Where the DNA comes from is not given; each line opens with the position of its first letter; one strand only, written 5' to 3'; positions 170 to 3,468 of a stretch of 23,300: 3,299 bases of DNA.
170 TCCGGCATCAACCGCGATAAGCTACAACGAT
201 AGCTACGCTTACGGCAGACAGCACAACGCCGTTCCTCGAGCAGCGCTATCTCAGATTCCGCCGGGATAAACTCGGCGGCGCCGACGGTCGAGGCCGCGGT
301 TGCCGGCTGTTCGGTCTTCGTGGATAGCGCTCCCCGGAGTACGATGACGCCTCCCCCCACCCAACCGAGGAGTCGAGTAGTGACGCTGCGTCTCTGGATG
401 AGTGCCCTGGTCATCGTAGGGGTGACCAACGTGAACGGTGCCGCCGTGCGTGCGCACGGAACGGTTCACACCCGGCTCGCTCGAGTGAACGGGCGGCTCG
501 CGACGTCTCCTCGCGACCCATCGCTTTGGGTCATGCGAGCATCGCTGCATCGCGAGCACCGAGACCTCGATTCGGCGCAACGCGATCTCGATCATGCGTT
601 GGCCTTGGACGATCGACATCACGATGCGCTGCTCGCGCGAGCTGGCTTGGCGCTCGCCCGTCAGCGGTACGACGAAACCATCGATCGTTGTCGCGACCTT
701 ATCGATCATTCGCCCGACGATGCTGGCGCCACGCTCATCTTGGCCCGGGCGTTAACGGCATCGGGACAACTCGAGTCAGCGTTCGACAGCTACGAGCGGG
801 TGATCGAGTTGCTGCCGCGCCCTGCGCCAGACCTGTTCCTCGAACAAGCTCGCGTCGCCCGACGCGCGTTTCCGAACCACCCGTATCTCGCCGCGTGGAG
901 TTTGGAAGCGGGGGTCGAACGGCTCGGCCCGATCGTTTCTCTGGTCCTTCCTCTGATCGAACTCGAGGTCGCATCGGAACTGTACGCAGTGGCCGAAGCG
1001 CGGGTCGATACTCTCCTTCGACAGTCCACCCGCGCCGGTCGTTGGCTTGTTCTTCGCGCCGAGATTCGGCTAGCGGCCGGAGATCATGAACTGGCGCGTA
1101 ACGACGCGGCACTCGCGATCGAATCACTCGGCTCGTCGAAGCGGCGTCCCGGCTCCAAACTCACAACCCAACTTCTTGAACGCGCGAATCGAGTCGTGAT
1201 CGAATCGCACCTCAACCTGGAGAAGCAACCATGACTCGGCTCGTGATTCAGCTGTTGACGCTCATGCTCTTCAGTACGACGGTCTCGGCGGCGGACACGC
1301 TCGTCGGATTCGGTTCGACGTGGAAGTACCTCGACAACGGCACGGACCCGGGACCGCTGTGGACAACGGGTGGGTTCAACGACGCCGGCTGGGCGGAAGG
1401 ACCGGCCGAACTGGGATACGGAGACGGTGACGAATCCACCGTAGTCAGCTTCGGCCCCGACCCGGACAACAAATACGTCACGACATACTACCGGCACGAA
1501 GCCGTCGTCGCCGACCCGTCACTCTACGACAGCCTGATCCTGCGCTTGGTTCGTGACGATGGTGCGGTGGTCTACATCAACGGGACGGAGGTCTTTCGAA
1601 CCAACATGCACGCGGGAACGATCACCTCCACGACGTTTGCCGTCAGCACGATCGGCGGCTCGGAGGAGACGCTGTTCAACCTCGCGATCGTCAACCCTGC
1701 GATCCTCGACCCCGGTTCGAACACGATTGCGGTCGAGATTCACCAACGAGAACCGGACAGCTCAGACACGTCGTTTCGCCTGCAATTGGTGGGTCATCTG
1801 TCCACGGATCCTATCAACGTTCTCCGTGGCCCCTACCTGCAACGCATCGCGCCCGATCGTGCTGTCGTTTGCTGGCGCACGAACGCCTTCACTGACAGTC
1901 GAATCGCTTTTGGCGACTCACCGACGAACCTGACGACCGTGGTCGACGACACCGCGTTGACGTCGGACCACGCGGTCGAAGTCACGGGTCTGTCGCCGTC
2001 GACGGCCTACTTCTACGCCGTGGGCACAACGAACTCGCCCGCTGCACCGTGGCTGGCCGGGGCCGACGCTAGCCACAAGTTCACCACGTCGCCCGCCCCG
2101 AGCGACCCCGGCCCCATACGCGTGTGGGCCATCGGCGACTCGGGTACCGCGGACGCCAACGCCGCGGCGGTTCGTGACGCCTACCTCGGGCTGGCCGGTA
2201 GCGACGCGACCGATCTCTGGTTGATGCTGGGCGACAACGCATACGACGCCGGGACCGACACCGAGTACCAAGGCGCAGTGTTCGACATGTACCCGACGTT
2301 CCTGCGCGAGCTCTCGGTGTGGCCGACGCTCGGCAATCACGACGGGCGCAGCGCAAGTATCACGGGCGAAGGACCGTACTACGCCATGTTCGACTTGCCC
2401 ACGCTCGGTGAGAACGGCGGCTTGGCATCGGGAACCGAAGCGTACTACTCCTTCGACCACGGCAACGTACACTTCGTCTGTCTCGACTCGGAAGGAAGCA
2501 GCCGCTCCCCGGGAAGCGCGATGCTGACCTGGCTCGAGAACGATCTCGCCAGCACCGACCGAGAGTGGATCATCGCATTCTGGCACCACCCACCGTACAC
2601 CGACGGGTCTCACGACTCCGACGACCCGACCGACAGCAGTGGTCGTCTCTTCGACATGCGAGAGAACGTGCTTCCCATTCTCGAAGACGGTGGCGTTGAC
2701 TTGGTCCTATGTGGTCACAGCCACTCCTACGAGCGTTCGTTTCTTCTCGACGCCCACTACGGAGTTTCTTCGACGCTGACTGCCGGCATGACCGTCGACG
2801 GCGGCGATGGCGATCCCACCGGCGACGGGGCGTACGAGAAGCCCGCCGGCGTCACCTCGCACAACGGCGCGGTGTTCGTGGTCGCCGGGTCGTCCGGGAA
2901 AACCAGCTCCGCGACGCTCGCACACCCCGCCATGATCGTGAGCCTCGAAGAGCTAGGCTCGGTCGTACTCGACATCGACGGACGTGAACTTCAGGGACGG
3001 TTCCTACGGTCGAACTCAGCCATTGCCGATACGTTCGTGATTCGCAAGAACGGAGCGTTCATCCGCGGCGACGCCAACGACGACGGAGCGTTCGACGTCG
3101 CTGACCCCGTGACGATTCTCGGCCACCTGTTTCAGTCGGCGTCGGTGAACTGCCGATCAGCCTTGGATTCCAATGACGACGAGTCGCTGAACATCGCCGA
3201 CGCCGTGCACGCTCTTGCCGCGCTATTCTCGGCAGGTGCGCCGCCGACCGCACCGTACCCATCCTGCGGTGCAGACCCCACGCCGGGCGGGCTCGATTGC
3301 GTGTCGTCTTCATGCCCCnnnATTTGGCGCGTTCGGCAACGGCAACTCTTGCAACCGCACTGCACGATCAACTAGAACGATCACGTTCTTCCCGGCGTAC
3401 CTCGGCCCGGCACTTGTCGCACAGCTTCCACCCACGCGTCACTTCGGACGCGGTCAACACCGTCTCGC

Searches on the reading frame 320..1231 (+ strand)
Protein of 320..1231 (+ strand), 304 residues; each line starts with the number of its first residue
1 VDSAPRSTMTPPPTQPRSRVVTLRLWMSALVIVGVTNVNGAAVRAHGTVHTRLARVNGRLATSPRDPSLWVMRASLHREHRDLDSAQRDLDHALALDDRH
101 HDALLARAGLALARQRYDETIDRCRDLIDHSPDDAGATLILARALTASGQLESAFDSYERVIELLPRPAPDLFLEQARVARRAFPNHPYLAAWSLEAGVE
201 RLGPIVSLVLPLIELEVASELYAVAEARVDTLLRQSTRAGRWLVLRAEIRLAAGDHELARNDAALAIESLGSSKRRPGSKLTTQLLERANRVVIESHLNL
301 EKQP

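Call 60: search_protein_families(library=pfam, proteins=[window:320-1231:+], max_evalue=0.01)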
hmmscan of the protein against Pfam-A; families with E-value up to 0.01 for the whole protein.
window:320-1231:+ (304 aa): 14 families
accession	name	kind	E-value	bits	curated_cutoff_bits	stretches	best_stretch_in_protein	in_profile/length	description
PF13432.12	TPR_16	-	1.3e-11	45.2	32.7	2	215-268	6-58/65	Tetratricopeptide repeat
PF07719.23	TPR_2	-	1.6e-08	34.5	27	0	69-99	3-33/34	Tetratricopeptide repeat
PF23914.1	TPR_CcmH_CycH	-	6.8e-07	29.7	42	1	59-167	42-153/158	Cytochrome c-type biogenesis protein H TPR domain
PF13428.12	TPR_14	-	1.5e-06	28.8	23.5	0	67-108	1-42/44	Tetratricopeptide repeat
PF13431.12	TPR_17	-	3.6e-06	27.3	24.4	0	124-154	2-32/34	Tetratricopeptide repeat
PF14559.12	TPR_19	-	4e-06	27.5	25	1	111-154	1-44/68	Tetratricopeptide repeat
PF13424.12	TPR_12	-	4.1e-05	24.1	30.1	1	111-165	20-75/77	Tetratricopeptide repeat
PF17874.7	TPR_MalT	-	4.7e-05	23.2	45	0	110-167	56-112/336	MalT-like TPR region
PF13181.12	TPR_8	-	0.00015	22.1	25.7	0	141-164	7-30/34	Tetratricopeptide repeat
PF13174.12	TPR_6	-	0.00027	21.8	26.3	0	139-164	4-29/33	Tetratricopeptide repeat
PF13371.12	TPR_9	-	0.00027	21.3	35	1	53-109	15-71/73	Tetratricopeptide repeat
PF24575.1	TPR_Slam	-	0.00041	21.2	35.2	1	105-155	51-101/104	Surface lipoprotein assembly modifier, N-terminal TPR repeats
PF00515.34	TPR_1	-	0.00064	19.9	27.8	0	141-166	7-32/34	Tetratricopeptide repeat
PF03704.23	BTAD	-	0.0014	19.5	22.1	1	83-165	44-126/146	Bacterial transcriptional activator domain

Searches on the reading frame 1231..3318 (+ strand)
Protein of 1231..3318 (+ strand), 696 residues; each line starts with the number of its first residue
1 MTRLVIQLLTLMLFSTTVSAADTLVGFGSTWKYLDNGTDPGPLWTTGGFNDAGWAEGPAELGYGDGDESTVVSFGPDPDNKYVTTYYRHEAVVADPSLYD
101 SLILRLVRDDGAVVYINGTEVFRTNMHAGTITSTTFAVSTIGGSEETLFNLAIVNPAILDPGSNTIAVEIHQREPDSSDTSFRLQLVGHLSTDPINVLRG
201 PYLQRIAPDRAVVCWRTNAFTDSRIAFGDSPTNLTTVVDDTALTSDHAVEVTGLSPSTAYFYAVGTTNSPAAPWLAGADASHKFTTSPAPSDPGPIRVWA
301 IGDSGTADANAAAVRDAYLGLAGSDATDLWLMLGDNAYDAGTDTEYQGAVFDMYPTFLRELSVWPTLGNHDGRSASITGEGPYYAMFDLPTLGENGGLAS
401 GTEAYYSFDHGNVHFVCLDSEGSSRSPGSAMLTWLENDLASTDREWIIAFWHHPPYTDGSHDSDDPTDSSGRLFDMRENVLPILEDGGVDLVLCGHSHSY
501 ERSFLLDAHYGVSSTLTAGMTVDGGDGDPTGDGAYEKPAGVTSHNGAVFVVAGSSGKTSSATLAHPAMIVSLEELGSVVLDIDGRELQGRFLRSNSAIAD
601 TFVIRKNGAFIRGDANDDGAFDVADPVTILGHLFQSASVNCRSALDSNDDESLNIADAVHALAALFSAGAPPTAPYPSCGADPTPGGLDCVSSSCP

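Call 8: search_protein_families(library=pfam, proteins=[window:1231-3318:+], max_evalue=1)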
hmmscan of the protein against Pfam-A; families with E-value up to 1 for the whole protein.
window:1231-3318:+ (696 aa): 4 families
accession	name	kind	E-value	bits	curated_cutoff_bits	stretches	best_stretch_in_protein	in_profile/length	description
PF00149.33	Metallophos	-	2.2e-18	67.8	21.5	1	296-500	1-191/191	Calcineurin-like phosphoesterase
PF16656.11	Pur_ac_phosph_N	-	8e-09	36.4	30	1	207-274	11-88/93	Purple acid Phosphatase, N-terminal domain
PF25077.1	DUF7800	-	0.0012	19.3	27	1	197-270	4-75/89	Domain of unknown function (DUF7800)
PF16655.11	PhoD_N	-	0.11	13.6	30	0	247-266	59-78/90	PhoD-like phosphatase, N-terminal domain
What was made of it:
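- Checked: Protein 1 has Metallophos and Pur_ac_phosph_N (call 8).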

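Call 9: search_protein_families(library=ncbifam, proteins=[window:1231-3318:+], max_evalue=1)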
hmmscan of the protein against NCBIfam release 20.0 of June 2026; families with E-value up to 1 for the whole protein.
window:1231-3318:+ (696 aa): 3 families
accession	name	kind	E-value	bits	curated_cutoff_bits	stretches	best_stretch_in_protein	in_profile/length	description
TIGR03767.1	P_acnes_RR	hypoth_equivalog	0.00032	19.5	330.75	1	401-473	289-366/496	TIGR03767 family metallophosphoesterase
NF050112.1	PhdiestSpdARhizob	equivalog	0.0049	16.5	400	1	431-498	136-198/264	2', 3'cyclic nucleotide phosphodiesterase SpdA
NF007436.0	PRK09982.1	equivalog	0.062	13.5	203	1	475-519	90-133/142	universal stress protein UspD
